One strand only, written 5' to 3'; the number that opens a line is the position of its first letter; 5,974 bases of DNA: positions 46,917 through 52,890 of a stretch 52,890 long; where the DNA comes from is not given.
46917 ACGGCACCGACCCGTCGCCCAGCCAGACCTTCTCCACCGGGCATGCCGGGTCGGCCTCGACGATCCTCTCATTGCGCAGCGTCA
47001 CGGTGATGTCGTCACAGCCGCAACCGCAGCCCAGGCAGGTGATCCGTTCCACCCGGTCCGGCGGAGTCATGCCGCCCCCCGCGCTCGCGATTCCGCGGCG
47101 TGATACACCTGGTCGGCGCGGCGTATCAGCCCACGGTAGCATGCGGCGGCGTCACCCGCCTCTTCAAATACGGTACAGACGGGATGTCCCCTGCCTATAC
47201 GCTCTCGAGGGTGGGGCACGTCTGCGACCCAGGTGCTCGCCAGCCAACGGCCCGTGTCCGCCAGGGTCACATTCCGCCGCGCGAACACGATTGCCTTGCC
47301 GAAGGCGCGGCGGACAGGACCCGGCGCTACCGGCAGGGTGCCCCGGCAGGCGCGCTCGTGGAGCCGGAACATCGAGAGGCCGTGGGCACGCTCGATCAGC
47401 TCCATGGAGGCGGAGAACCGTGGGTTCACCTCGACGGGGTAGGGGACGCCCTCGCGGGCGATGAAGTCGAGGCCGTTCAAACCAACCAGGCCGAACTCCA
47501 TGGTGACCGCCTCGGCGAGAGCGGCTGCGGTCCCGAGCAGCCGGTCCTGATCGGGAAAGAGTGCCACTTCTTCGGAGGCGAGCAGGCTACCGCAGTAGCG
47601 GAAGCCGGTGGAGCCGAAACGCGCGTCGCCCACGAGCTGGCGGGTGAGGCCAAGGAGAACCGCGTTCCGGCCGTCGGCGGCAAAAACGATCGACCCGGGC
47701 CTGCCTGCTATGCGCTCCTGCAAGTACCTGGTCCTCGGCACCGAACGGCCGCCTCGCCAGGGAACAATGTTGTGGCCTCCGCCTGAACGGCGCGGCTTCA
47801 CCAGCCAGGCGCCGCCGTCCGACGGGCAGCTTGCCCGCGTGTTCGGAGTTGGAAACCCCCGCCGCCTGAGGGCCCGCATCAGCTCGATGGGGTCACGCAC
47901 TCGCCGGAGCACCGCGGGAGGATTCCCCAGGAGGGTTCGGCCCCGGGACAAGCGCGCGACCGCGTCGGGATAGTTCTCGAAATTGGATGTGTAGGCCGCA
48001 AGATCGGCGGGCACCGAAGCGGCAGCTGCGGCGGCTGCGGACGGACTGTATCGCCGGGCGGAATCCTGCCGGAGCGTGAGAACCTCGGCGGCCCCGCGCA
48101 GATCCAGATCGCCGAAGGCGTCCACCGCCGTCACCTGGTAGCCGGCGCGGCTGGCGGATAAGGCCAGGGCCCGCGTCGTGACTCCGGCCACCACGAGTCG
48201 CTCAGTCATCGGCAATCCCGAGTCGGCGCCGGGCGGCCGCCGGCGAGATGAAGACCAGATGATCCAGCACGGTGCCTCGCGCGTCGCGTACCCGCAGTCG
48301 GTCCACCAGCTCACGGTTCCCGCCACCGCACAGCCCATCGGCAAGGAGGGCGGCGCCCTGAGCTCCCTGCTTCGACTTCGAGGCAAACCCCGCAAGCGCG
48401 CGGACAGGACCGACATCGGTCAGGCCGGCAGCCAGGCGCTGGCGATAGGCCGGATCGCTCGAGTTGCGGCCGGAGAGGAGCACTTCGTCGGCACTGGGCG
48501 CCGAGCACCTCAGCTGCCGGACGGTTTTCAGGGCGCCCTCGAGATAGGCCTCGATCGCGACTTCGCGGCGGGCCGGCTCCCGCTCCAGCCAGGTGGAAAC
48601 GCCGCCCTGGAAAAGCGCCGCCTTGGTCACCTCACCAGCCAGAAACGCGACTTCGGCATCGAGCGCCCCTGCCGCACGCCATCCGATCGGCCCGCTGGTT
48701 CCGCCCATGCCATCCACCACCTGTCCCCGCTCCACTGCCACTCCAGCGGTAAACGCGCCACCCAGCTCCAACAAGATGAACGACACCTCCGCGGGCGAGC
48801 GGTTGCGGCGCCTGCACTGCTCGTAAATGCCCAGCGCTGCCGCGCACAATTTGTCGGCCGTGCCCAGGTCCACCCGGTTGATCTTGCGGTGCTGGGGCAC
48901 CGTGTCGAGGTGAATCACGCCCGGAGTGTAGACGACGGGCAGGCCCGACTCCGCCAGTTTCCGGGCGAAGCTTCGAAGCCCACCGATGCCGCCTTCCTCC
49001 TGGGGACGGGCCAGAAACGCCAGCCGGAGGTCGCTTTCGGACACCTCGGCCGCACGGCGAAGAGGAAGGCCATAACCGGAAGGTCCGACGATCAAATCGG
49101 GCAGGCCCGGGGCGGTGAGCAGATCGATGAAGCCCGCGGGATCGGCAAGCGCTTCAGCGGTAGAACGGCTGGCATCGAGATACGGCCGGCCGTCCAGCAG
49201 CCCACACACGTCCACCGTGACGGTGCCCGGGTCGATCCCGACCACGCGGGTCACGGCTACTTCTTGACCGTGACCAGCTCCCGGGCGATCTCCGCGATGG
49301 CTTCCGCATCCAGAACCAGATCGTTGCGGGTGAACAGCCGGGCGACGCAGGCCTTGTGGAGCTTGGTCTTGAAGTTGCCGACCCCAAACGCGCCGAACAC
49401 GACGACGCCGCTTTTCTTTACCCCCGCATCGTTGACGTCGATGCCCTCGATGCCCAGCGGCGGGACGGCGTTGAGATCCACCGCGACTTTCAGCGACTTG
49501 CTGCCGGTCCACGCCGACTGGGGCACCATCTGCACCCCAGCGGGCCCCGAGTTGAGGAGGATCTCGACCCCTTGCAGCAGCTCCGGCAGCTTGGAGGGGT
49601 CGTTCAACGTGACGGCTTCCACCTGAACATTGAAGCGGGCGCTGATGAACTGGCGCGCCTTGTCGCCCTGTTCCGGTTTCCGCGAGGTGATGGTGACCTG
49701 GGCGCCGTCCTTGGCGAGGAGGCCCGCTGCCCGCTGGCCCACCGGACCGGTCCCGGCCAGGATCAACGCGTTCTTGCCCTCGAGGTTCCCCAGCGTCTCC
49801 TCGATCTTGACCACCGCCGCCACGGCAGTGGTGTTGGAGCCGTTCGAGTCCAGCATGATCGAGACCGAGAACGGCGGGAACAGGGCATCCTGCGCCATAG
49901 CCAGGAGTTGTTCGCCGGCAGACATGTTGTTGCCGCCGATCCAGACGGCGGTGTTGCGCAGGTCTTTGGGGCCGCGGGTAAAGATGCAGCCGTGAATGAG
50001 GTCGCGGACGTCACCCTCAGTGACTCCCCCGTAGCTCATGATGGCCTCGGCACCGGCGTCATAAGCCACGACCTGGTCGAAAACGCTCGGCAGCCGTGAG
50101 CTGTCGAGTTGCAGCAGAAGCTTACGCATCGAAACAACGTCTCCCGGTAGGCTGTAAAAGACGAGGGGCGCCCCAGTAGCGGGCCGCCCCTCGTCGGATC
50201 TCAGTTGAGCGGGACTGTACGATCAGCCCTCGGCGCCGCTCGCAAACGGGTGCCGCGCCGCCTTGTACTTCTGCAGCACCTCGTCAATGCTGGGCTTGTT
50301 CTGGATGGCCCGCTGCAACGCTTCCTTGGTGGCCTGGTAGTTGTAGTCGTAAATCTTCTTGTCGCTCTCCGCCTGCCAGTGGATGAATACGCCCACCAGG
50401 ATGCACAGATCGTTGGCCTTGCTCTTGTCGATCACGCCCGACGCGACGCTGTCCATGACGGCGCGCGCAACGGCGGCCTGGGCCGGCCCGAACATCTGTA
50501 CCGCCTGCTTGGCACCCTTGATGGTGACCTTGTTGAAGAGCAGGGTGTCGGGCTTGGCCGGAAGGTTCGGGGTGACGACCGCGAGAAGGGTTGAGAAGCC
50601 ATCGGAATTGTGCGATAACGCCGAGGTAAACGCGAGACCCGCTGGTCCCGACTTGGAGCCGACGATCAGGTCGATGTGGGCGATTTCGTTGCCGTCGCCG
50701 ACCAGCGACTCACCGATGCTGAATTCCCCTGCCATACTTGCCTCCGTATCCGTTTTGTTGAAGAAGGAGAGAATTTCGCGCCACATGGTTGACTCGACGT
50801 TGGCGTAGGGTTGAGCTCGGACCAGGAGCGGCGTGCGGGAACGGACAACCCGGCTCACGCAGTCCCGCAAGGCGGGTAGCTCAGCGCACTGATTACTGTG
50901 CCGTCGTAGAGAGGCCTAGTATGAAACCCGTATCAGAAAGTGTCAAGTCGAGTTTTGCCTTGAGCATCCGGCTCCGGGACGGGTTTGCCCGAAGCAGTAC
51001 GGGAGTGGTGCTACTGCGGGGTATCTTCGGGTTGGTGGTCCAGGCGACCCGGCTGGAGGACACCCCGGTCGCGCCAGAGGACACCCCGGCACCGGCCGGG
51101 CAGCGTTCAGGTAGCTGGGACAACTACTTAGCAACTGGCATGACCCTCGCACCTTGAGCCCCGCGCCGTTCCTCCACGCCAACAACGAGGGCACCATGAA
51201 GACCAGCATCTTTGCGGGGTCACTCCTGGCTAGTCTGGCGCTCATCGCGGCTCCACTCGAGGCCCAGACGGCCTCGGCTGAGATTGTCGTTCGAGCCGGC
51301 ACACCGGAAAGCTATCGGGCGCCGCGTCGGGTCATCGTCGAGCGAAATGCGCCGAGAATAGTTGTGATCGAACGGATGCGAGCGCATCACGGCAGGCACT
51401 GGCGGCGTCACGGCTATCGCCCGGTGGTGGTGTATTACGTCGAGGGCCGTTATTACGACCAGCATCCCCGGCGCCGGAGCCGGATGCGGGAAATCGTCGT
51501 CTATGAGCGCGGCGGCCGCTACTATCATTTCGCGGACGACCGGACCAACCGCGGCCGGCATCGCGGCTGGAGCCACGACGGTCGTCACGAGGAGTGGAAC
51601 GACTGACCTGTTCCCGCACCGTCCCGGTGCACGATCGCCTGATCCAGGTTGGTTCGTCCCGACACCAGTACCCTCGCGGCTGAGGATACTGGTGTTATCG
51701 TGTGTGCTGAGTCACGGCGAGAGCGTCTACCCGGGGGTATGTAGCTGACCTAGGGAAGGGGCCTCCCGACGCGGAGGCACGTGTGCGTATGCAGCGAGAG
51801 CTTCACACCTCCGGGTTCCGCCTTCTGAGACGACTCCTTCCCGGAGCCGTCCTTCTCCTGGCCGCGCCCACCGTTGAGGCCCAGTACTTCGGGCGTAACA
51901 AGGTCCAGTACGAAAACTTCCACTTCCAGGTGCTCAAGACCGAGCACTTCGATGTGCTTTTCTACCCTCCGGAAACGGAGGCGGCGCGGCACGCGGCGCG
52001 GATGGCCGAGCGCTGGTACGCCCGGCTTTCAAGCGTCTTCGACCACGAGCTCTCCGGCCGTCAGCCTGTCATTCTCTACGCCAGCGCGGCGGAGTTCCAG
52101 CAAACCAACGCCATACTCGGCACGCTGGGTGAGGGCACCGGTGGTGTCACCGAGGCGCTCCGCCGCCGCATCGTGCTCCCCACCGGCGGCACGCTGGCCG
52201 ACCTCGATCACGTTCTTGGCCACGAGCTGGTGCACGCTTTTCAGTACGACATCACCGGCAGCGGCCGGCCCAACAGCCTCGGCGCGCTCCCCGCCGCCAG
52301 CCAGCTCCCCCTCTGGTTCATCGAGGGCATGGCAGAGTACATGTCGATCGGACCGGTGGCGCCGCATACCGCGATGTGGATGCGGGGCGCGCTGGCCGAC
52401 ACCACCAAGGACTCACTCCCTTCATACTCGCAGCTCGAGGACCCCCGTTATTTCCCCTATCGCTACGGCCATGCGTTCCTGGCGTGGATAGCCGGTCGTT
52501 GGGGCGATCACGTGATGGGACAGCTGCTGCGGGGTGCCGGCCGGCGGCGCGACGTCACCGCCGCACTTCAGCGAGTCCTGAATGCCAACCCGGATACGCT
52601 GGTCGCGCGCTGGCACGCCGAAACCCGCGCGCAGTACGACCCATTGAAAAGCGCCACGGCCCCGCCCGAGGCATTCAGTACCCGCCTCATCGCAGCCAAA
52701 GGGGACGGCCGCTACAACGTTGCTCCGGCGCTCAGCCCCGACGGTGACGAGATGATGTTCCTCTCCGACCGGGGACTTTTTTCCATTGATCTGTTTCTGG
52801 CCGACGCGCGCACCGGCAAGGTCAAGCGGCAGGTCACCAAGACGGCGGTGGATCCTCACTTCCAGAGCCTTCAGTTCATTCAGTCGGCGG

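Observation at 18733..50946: A ~32-kb C1 supercluster: XoxF methanol oxidation, the full H4MPT formaldehyde-oxidation route, and H4MPT/methanofuran cofactor biosynthesis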

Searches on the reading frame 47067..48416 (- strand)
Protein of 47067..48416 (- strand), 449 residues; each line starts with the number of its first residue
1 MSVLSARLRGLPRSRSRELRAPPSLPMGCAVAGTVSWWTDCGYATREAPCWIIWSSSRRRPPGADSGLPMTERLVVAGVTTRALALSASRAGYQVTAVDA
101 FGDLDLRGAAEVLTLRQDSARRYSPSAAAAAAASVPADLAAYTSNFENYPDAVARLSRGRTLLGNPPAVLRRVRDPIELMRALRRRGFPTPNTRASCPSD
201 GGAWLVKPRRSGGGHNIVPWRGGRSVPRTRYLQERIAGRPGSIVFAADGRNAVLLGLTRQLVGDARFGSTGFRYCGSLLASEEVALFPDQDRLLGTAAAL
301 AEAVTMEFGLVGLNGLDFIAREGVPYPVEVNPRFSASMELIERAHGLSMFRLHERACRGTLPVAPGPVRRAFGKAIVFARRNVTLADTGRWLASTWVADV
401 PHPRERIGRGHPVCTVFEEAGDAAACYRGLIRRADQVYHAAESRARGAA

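Call 7: search_protein_families(library=pfam, proteins=[window:47067-48416:-], max_evalue=0.01)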
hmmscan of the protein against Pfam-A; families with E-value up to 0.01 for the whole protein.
window:47067-48416:- (449 aa): 1 family
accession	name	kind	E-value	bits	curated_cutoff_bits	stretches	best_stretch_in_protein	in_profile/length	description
PF02655.19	ATP-grasp_3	-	1.9e-20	74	23.2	1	175-337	3-160/160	ATP-grasp domain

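Call 28: search_protein_families(library=ncbifam, proteins=[window:47067-48416:-], max_evalue=0.001)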
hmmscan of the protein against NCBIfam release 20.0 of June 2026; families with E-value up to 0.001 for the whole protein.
window:47067-48416:- (449 aa): 1 family
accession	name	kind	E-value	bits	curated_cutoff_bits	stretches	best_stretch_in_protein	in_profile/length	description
TIGR01142.1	purT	equivalog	0.00072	18.6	502.15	0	295-363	233-300/380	phosphoribosylglycinamide formyltransferase 2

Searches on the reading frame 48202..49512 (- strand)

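Call 8: search_protein_families(library=pfam, proteins=[window:48202-49512:-], max_evalue=0.01)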
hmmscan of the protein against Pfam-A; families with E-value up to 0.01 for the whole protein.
window:48202-49512:- (436 aa): 1 family
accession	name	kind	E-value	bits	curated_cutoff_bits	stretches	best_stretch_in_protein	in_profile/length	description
PF07318.18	DUF1464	-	2.9e-82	276.9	23.5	1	92-419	1-325/327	Protein of unknown function (DUF1464)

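Call 28: search_protein_families(library=ncbifam, proteins=[window:48202-49512:-], max_evalue=0.001)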
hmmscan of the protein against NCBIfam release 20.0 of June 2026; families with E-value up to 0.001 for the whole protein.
window:48202-49512:- (436 aa): 0 families

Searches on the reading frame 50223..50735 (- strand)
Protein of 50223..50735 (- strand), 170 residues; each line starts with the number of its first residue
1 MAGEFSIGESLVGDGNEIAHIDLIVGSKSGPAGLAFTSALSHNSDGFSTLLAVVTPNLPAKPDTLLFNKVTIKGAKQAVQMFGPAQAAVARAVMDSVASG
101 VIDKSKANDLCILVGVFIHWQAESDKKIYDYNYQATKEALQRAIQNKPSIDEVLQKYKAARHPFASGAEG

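Call 28: search_protein_families(library=ncbifam, proteins=[window:50223-50735:-], max_evalue=0.001)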
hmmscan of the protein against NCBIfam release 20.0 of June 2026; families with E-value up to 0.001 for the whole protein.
window:50223-50735:- (170 aa): 2 families
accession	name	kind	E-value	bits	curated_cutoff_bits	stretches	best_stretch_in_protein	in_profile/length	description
TIGR03126.1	one_C_fae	equivalog_domain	1.4e-72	243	118.05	1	6-164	2-160/160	formaldehyde-activating enzyme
NF009833.0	PRK13307.1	equivalog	5.2e-53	180.3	274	1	5-164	2-161/392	bifunctional 5,6,7,8-tetrahydromethanopterin hydro-lyase/3-hexulose-6-phosphate synthase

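Call 74: find_related_loci(query=window:50223-50735:-, collection=metagenome_contigs, flank=10000)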
Query window:50223-50735:- (170 aa) in metagenome_contigs; peptide patterns used: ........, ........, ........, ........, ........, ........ (x = any residue, [..] = any of these).
600 stretches matched a pattern (row limit reached: there are more); 587 encode a relative of the query (tblastn E <= 1e-3); the best 80 are kept; 80 distinct loci.
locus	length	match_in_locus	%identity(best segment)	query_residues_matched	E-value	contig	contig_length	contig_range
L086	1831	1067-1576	94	1-170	4e-115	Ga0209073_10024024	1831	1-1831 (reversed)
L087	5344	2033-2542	94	1-170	3e-108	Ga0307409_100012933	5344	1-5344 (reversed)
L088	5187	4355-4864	93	1-170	3e-107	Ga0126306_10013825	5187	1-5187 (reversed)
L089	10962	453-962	85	1-170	6e-97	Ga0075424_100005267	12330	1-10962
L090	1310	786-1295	84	1-170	2e-104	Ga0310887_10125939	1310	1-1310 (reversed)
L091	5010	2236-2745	83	1-170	2e-96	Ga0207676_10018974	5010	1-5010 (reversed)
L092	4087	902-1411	84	1-170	8e-97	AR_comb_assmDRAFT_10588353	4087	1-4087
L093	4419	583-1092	82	1-170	5e-95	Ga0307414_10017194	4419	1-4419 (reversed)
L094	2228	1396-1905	82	1-170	3e-98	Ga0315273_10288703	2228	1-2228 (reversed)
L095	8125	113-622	82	1-170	2e-94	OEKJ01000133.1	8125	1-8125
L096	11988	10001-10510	82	1-170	3e-93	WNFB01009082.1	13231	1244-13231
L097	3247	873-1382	87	1-170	2e-93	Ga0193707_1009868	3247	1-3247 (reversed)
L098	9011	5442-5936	81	1-165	1e-91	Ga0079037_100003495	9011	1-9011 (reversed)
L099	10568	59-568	80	1-170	2e-90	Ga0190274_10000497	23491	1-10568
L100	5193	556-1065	84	1-170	1e-90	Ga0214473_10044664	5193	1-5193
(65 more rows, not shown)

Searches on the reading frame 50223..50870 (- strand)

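Call 8: search_protein_families(library=pfam, proteins=[window:50223-50870:-], max_evalue=0.01)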
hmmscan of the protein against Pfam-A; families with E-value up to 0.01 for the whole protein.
window:50223-50870:- (215 aa): 1 family
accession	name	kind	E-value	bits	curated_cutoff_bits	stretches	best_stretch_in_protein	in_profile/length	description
PF08714.17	Fae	-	5.1e-68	228.5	27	1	52-209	1-158/159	Formaldehyde-activating enzyme (Fae)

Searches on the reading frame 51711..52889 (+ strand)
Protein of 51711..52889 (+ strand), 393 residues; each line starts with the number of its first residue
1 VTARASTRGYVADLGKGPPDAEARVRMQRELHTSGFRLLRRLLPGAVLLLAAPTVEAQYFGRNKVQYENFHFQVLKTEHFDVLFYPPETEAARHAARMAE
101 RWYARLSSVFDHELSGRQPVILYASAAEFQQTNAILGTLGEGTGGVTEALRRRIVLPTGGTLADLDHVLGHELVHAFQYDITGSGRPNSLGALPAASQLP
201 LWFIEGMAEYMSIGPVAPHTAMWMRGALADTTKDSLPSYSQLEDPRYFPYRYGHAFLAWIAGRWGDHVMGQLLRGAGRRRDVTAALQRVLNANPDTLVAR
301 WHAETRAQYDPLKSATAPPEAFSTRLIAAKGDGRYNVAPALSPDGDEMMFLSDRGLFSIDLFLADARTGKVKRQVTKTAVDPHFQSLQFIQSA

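Call 8: search_protein_families(library=pfam, proteins=[window:51711-52889:+], max_evalue=0.01)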
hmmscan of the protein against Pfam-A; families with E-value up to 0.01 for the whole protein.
window:51711-52889:+ (393 aa): 3 families
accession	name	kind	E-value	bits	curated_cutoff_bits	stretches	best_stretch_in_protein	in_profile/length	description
PF19527.4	DUF6055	-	1.8e-05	24.4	27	1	161-343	124-300/417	Family of unknown function (DUF6055)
PF04450.18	BSP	-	0.00025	21.3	23.8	1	165-213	102-136/207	Peptidase of plants and bacteria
PF07676.18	PD40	-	0.0072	16.7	20.9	0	335-355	10-30/38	WD40-like Beta Propeller Repeat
